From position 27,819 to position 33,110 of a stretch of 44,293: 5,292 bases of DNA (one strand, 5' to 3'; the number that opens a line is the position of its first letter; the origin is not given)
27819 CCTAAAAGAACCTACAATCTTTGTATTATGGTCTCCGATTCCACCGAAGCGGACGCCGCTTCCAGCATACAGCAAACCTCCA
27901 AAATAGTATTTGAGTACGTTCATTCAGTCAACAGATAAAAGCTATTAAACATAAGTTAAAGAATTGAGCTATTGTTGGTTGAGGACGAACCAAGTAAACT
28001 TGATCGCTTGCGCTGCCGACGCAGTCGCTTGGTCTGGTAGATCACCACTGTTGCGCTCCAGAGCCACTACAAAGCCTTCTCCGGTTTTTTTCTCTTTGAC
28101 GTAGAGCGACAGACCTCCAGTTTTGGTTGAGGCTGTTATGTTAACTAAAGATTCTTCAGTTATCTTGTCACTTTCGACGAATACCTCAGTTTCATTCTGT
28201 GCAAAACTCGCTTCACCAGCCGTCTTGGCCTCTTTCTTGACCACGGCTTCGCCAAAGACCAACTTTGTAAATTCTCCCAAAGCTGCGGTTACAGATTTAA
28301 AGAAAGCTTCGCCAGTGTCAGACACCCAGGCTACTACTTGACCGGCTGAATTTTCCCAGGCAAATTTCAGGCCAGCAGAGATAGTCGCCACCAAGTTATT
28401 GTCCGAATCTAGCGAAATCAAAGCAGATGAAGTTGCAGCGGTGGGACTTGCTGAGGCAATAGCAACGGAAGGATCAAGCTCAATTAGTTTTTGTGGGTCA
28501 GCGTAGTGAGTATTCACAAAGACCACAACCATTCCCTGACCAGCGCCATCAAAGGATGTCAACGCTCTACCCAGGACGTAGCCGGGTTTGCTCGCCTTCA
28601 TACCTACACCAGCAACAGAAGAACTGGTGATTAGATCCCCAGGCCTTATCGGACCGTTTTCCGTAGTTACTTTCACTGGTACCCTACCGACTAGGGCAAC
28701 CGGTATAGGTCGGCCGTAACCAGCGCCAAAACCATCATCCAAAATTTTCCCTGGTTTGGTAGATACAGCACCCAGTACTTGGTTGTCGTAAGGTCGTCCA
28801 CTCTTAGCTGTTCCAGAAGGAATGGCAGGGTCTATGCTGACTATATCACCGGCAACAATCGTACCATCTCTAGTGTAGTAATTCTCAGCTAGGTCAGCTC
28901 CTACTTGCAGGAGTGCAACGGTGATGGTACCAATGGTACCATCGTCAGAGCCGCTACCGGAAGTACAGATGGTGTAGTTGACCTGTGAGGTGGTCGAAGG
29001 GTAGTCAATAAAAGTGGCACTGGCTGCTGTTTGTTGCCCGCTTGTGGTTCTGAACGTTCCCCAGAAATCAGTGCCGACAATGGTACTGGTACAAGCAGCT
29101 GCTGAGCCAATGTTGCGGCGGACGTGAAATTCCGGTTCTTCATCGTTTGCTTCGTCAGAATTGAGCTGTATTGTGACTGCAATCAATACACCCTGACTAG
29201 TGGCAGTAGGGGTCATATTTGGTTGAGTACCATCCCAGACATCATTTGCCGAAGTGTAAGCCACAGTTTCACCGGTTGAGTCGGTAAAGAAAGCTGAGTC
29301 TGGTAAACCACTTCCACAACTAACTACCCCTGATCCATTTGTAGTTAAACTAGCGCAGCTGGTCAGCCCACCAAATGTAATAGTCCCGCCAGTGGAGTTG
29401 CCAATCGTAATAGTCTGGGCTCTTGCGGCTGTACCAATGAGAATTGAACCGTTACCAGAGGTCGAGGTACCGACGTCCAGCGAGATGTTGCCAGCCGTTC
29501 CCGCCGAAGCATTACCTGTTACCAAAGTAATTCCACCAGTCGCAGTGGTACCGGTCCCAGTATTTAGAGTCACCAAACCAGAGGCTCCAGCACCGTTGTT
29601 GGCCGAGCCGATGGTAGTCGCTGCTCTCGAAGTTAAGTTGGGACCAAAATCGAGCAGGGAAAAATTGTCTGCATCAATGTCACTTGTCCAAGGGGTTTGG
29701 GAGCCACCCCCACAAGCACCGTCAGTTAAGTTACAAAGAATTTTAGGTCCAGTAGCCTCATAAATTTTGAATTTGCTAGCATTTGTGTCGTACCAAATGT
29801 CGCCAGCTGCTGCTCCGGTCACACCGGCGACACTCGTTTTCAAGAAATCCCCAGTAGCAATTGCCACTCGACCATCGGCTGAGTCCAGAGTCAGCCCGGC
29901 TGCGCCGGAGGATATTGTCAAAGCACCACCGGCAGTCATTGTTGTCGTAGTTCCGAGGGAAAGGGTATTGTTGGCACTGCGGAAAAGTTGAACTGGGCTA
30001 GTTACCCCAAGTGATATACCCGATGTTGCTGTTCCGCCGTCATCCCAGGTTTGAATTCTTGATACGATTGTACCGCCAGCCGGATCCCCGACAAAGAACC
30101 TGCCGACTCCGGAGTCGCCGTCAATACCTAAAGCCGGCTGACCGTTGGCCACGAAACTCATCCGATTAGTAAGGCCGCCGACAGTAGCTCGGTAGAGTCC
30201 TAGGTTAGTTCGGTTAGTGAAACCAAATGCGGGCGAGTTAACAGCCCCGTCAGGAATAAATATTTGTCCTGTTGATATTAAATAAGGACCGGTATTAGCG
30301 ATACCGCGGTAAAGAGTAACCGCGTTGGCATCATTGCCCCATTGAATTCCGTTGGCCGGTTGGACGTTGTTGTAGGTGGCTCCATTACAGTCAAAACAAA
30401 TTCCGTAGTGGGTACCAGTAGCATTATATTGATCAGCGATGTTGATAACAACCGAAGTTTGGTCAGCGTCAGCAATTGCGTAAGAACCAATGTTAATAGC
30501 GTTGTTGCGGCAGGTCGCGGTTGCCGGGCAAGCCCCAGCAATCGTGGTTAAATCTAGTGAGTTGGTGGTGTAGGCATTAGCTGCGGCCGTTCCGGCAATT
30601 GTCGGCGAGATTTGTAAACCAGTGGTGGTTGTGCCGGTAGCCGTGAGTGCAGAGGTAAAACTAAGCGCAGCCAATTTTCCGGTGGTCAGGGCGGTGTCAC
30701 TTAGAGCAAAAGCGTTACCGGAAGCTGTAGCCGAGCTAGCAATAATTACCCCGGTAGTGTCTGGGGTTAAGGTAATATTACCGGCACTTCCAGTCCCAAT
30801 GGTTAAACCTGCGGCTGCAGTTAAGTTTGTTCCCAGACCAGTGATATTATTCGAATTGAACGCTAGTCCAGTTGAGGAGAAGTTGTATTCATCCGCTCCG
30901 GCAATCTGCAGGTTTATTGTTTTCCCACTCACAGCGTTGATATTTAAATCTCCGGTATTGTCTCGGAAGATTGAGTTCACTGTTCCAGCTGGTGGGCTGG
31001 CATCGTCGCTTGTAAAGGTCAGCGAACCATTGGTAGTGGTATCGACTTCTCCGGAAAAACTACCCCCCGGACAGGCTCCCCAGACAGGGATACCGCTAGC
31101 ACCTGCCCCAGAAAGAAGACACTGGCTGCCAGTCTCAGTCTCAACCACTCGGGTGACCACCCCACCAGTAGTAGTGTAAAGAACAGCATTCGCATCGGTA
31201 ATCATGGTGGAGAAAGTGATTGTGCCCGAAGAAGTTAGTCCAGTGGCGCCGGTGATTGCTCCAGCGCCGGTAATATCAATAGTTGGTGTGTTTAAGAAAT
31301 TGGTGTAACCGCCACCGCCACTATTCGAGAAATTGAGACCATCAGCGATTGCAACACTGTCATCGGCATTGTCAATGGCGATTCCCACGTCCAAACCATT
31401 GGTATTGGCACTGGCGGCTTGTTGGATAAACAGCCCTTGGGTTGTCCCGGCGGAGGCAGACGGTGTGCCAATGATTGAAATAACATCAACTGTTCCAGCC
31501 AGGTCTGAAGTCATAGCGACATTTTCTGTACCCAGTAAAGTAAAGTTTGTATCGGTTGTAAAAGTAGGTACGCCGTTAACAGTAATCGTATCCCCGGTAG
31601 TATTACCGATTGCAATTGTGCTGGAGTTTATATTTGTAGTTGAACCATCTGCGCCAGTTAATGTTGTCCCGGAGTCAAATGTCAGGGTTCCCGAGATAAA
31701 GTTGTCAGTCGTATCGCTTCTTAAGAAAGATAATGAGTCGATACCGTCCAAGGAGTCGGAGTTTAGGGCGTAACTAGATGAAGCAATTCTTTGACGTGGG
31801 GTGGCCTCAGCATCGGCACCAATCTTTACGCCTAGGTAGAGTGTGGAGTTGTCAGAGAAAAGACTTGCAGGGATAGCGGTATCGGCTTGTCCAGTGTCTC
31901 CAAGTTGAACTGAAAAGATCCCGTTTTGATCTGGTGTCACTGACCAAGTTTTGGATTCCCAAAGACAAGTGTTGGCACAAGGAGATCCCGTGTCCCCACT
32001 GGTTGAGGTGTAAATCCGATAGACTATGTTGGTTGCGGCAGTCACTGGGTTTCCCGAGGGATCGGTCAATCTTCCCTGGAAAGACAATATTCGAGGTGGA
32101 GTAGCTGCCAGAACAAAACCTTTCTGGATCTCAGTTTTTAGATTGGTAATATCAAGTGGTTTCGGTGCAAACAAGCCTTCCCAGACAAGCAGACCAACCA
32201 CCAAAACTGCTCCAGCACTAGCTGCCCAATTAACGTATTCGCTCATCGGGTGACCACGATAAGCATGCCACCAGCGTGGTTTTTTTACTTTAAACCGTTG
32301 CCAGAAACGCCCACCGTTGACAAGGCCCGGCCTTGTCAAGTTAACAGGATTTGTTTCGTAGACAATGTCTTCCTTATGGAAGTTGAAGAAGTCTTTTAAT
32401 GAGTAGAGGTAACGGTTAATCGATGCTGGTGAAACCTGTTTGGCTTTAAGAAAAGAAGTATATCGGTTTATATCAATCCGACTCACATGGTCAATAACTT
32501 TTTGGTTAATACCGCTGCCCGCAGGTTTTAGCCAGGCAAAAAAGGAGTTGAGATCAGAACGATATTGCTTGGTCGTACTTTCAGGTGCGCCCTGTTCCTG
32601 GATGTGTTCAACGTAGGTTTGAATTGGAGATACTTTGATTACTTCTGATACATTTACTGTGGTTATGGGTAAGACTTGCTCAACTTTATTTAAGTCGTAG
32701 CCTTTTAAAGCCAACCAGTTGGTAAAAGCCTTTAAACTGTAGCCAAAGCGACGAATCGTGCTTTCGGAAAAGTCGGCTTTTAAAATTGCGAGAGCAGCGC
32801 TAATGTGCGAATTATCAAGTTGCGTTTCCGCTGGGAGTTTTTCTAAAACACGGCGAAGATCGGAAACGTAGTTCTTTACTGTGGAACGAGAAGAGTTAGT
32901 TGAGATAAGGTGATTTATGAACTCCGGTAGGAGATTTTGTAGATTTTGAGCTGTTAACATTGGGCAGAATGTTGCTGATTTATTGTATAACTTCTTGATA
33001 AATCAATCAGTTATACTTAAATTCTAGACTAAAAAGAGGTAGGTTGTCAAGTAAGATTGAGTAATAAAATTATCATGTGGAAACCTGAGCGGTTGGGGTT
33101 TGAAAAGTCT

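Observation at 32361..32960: All three giant fibre proteins start with a cytoplasmic DNA-binding-type domain followed by a single TM helix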

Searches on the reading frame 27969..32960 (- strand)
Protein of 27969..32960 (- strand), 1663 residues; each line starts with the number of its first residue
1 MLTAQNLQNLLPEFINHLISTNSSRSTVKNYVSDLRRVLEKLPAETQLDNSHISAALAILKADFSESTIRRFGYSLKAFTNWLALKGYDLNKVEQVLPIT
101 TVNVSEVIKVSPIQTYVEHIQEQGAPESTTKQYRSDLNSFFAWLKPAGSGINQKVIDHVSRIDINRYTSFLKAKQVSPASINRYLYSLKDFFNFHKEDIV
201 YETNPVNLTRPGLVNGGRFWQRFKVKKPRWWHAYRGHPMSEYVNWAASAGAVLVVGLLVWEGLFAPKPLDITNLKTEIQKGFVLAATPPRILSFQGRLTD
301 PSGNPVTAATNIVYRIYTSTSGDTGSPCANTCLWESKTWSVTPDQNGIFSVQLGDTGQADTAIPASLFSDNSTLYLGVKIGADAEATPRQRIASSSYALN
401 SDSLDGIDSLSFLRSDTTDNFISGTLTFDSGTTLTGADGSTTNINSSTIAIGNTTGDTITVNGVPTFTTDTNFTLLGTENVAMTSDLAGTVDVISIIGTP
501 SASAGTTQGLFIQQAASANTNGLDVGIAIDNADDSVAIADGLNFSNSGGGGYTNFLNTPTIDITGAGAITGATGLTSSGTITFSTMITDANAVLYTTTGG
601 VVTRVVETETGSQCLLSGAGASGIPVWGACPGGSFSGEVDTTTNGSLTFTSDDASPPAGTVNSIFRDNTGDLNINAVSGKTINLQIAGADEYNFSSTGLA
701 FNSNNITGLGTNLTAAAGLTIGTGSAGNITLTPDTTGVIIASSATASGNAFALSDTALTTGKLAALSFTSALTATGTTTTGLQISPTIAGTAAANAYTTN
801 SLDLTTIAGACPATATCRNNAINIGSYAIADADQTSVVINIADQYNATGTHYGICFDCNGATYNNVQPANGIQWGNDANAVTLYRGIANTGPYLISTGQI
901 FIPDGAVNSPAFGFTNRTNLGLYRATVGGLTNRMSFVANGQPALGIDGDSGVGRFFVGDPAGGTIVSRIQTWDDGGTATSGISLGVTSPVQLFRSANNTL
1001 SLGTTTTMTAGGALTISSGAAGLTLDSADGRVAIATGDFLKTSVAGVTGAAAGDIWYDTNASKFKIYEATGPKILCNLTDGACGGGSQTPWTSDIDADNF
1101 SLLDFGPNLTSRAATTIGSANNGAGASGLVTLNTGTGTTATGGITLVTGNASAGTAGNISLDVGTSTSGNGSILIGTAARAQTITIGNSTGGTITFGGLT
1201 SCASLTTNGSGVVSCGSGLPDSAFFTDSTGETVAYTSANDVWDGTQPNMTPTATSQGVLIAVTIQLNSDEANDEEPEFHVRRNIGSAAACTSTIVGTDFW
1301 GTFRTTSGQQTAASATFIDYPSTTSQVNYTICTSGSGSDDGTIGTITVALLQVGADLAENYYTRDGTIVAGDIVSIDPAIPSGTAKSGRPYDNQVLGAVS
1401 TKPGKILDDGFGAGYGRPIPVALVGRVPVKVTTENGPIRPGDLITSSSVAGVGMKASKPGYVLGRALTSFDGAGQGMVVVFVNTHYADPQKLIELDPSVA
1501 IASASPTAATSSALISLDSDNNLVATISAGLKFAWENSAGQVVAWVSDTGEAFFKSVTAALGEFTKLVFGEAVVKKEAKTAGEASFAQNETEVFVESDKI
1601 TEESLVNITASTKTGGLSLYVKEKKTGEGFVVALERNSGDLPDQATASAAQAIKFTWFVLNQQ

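Call 10: search_protein_families(library=pfam, proteins=[window:27969-32960:-], max_evalue=0.01)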
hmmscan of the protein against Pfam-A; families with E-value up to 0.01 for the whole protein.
window:27969-32960:- (1663 aa): 3 families
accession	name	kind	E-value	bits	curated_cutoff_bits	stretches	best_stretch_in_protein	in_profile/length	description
PF02899.23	Phage_int_SAM_1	-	7.8e-21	74.6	22.3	3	113-195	1-79/83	Phage integrase, N-terminal SAM-like domain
PF13495.12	Phage_int_SAM_4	-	2.4e-08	34.7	27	1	116-193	5-76/85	Phage integrase, N-terminal SAM-like domain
PF13102.12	Phage_int_SAM_5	-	0.00025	21.8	22.3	0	115-204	8-91/98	Phage integrase SAM-like domain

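Call 13: find_encoding_contigs(protein=window:27969-32960:-, flank=10000, max_places=6)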
Protein window:27969-32960:- (1663 aa): 10 contigs read that carry it; 3 places shown.
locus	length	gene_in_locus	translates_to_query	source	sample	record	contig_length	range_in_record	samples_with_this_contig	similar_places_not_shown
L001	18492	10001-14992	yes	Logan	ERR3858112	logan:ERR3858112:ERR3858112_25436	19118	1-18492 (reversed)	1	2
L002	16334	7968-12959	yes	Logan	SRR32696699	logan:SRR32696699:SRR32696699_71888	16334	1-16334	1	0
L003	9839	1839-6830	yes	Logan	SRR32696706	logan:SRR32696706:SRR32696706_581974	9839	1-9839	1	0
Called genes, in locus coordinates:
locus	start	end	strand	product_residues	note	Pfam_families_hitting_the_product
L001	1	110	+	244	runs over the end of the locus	?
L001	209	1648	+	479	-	-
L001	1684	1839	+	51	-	-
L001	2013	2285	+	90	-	PF04365:BrnT_toxin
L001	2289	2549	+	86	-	PF12441:CopG_antitoxin (weak)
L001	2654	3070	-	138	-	-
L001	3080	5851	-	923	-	PF00133:tRNA-synt_1, PF09334:tRNA-synt_1g, PF13603:tRNA-synt_1_2, PF00133:tRNA-synt_1, PF09334:tRNA-synt_1g, PF08264:Anticodon_1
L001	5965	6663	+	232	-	-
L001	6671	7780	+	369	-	-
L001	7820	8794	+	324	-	-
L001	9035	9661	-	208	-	PF01797:Y1_Tnp (weak)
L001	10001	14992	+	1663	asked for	PF02899:Phage_int_SAM_1, PF13495:Phage_int_SAM_4 (faint), PF02899:Phage_int_SAM_1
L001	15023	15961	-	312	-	PF13354:Beta-lactamase2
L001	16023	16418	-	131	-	PF00072:Response_reg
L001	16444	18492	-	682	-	?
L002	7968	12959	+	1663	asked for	PF02899:Phage_int_SAM_1, PF13495:Phage_int_SAM_4 (faint), PF02899:Phage_int_SAM_1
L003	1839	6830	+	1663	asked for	PF02899:Phage_int_SAM_1, PF13495:Phage_int_SAM_4 (faint), PF02899:Phage_int_SAM_1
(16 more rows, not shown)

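Call 79: search_protein_families(library=phrogs, proteins=[window:27969-32960:-], max_evalue=0.001)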
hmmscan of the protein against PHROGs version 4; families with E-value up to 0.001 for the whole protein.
window:27969-32960:- (1663 aa): 1 family
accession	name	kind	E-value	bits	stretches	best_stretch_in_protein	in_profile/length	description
phrog_1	-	integration and excision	2.8e-12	47.7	1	116-211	173-258/611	integrase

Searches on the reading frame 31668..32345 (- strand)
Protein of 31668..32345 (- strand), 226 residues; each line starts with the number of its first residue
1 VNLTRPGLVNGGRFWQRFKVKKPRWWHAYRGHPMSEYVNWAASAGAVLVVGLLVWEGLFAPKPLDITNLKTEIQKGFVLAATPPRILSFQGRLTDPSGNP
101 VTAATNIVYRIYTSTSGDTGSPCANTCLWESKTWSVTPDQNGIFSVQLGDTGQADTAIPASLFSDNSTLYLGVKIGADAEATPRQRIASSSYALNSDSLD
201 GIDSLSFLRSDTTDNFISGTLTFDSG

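Call 40: find_homologous_proteins(query=window:31668-32345:-, max_evalue=0.001)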
Query seq(226 aa) (226 aa): 20 proteins with E <= 0.001 among 645 candidates.
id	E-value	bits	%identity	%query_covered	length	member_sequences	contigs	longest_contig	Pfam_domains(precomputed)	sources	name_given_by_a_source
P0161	2.5e-26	111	52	52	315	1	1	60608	-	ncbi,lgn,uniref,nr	ncbi:MAG: hypothetical protein UR56_C0003G0003 [Candidatus Roizmanbacteria bacterium GW2011_GWC2_34_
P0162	5.2e-25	106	48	57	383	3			PF13102.13,PF02899.24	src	-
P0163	1.7e-19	88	44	52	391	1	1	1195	PF13102.13,PF02899.24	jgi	jgi:hypothetical protein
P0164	2.4e-19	88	44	53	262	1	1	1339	PF12728.14,PF00376.30,PF13411.13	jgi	jgi:excisionase family DNA binding protein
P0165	2.6e-18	84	36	75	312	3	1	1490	-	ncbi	ncbi:hypothetical protein COU93_03470, partial [Candidatus Shapirobacteria bacterium CG10_big_fil_re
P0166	8.4e-15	73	44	53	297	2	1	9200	-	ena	-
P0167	2.5e-12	65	43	57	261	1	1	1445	-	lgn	-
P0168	1.2e-11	63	49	49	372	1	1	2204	-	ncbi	-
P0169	4.6e-11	61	47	49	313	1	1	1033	-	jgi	jgi:hypothetical protein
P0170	6.1e-11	60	47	49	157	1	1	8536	-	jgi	jgi:hypothetical protein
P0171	1.2e-10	59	40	66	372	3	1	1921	-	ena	-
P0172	2.4e-10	58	44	50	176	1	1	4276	-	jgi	-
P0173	5.5e-10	57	41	53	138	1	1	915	-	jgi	-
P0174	2.9e-9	55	40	65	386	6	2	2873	-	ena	-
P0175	6.4e-9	54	39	66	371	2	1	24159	-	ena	-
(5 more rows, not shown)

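Call 86: find_encoding_contigs(protein=P0164, flank=2000, max_places=2)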
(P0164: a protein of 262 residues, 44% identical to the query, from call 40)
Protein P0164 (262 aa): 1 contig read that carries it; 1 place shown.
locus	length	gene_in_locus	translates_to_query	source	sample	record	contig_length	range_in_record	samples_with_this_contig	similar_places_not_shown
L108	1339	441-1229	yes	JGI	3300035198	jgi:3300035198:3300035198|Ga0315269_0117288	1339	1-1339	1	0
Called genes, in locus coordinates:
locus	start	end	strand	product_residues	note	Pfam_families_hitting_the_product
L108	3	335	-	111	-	?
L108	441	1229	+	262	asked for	PF00376:MerR, PF12728:HTH_17, PF13411:MerR_1 (weak)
